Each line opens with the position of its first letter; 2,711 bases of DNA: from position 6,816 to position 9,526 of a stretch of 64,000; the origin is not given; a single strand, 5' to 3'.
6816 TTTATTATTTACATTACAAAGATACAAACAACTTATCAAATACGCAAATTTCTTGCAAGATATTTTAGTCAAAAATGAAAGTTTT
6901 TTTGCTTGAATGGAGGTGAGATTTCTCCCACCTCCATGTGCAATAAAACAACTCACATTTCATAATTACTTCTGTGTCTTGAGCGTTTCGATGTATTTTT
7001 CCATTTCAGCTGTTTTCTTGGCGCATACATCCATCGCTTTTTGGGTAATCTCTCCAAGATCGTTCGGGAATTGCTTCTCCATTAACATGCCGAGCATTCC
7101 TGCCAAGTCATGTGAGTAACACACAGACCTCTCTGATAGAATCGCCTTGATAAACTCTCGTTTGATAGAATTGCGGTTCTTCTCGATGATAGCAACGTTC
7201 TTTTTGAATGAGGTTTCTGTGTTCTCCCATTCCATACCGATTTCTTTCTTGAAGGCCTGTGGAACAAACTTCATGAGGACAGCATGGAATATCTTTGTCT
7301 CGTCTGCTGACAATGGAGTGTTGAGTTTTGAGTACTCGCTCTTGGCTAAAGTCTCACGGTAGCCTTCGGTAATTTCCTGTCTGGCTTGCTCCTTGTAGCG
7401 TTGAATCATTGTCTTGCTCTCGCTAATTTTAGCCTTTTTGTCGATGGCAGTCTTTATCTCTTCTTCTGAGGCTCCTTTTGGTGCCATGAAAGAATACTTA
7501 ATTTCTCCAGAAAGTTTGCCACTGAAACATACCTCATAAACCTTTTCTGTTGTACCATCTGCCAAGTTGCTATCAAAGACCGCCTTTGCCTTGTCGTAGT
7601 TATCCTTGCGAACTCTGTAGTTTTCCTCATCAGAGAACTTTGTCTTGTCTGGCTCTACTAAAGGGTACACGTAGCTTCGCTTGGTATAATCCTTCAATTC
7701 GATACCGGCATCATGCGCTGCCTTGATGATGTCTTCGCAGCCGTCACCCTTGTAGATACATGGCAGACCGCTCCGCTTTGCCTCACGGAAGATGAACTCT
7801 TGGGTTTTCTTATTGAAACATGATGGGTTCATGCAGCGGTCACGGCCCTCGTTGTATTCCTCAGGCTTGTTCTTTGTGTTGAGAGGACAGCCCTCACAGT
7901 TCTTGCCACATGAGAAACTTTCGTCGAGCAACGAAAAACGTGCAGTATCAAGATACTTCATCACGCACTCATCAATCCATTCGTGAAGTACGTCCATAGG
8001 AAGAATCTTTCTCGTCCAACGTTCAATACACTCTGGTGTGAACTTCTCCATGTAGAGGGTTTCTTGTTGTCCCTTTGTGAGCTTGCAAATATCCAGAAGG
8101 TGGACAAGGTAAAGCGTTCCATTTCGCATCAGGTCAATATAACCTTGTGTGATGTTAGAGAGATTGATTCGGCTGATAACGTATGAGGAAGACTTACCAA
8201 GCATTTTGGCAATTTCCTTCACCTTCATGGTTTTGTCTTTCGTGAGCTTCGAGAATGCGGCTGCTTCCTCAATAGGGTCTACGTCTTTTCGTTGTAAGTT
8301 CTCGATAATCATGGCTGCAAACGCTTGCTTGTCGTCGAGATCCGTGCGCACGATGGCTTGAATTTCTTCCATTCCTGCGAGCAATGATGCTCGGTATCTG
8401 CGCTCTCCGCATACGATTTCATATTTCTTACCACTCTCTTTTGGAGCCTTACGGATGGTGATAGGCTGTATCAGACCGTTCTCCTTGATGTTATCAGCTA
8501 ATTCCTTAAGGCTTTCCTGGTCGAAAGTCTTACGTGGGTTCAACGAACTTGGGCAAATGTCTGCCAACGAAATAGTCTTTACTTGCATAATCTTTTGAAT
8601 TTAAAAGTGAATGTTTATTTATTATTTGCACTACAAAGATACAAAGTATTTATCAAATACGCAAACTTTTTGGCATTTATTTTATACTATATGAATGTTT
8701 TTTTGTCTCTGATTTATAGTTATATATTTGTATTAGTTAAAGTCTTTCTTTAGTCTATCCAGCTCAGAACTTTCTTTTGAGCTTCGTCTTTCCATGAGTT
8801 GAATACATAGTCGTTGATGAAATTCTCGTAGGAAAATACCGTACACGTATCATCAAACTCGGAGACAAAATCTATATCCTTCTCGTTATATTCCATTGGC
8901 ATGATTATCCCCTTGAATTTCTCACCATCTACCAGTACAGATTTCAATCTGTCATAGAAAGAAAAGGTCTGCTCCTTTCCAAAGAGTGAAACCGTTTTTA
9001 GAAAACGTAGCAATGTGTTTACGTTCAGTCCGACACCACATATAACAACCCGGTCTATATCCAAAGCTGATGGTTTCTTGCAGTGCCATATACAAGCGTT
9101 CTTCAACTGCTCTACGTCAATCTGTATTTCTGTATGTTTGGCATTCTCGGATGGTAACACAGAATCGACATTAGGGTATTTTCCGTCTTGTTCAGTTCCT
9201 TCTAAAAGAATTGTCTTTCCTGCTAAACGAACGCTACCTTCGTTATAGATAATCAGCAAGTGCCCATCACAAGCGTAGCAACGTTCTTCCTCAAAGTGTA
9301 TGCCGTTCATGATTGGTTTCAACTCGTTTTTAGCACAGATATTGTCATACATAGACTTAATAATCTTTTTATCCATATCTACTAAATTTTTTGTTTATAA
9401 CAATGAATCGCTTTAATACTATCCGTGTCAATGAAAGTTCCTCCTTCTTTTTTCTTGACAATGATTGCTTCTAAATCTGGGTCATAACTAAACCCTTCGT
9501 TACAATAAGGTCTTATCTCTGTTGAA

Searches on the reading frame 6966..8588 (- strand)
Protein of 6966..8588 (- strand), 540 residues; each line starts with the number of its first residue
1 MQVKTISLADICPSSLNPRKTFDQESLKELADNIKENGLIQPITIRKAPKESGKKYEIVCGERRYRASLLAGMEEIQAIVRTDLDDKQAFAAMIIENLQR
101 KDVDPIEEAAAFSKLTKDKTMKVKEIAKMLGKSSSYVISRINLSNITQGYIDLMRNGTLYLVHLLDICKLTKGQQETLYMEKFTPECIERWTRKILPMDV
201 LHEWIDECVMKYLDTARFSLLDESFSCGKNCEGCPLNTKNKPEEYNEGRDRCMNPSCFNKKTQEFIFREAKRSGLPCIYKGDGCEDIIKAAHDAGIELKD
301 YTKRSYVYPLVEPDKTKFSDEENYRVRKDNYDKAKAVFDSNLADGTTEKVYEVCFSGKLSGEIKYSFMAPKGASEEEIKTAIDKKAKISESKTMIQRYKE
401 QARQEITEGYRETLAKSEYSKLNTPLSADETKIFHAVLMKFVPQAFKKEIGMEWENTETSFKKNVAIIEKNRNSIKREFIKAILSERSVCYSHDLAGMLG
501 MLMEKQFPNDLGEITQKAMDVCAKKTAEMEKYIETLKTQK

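Call 12: search_protein_families(library=phrogs, proteins=[window:6966-8588:-], max_evalue=0.001)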
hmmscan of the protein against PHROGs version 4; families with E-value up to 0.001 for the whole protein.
window:6966-8588:- (540 aa): 22 families
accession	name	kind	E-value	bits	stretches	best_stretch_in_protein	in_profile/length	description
phrog_18726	-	unknown function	5.8e-61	207.9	1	1-538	1-566/572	-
phrog_4715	-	DNA, RNA and nucleotide metabolism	5.9e-42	144.9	1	2-182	146-343/630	ParB-like partition protein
phrog_3264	-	DNA, RNA and nucleotide metabolism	8.6e-39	135.1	1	2-149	48-190/337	ParB-like partition protein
phrog_6218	-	DNA, RNA and nucleotide metabolism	3.5e-26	93.4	1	5-149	7-147/506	ParB-like partition protein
phrog_1033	-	DNA, RNA and nucleotide metabolism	1.9e-22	81.5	1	15-170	46-202/334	ParB-like partition protein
phrog_620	-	DNA, RNA and nucleotide metabolism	2.4e-15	58.2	1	1-97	7-95/217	ParB-like partition protein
phrog_3951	-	unknown function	9.3e-15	55.9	1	15-142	27-161/301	-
phrog_18056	-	DNA, RNA and nucleotide metabolism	1.6e-12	48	1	1-101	1-88/387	ParB-like partition nuclease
phrog_498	-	other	1.1e-11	45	1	1-97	33-123/633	DNA methyltransferase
phrog_8071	-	DNA, RNA and nucleotide metabolism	7.4e-11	42.9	1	1-117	5-112/389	ParB-like partition protein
phrog_930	-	DNA, RNA and nucleotide metabolism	3.3e-10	41.2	1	2-119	6-116/223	ParB-like partition protein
phrog_7783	-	unknown function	6.9e-09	35.9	1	24-162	24-162/634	-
phrog_12047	-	DNA, RNA and nucleotide metabolism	8.9e-09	36.3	1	19-122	13-109/301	ParB-like partition nuclease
phrog_940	-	DNA, RNA and nucleotide metabolism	2e-08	34.9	1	1-102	4-97/388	nuclease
phrog_26387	-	DNA, RNA and nucleotide metabolism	2.3e-08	34.8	1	3-122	10-128/252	ParB-like partition nuclease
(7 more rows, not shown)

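Call 13: search_protein_families(library=pfam, proteins=[window:6966-8588:-], max_evalue=0.001)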
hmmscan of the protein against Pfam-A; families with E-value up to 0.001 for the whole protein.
window:6966-8588:- (540 aa): 2 families
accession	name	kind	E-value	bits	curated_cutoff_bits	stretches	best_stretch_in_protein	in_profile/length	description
PF02195.25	ParB_N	-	1.5e-27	95.9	26.3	1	2-99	2-95/95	ParB N-terminal domain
PF17762.8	HTH_ParB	-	1.1e-09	38.8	22.6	1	101-179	1-80/102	ParB HTH domain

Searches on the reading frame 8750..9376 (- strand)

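Call 12: search_protein_families(library=phrogs, proteins=[window:8750-9376:-], max_evalue=0.001)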
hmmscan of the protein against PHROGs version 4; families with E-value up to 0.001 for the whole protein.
window:8750-9376:- (208 aa): 3 families
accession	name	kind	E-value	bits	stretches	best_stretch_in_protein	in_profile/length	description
phrog_3007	-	DNA, RNA and nucleotide metabolism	2.3e-11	44.8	1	14-48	17-52/190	RusA-like Holliday junction resolvase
phrog_947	-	DNA, RNA and nucleotide metabolism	3.5e-08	33.8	0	44-95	216-265/368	DNA polymerase processivity factor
phrog_6615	-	DNA, RNA and nucleotide metabolism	8.4e-07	29.9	1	3-91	7-95/214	DNA polymerase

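Call 13: search_protein_families(library=pfam, proteins=[window:8750-9376:-], max_evalue=0.001)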
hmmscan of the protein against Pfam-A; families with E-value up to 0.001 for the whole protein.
window:8750-9376:- (208 aa): 0 families
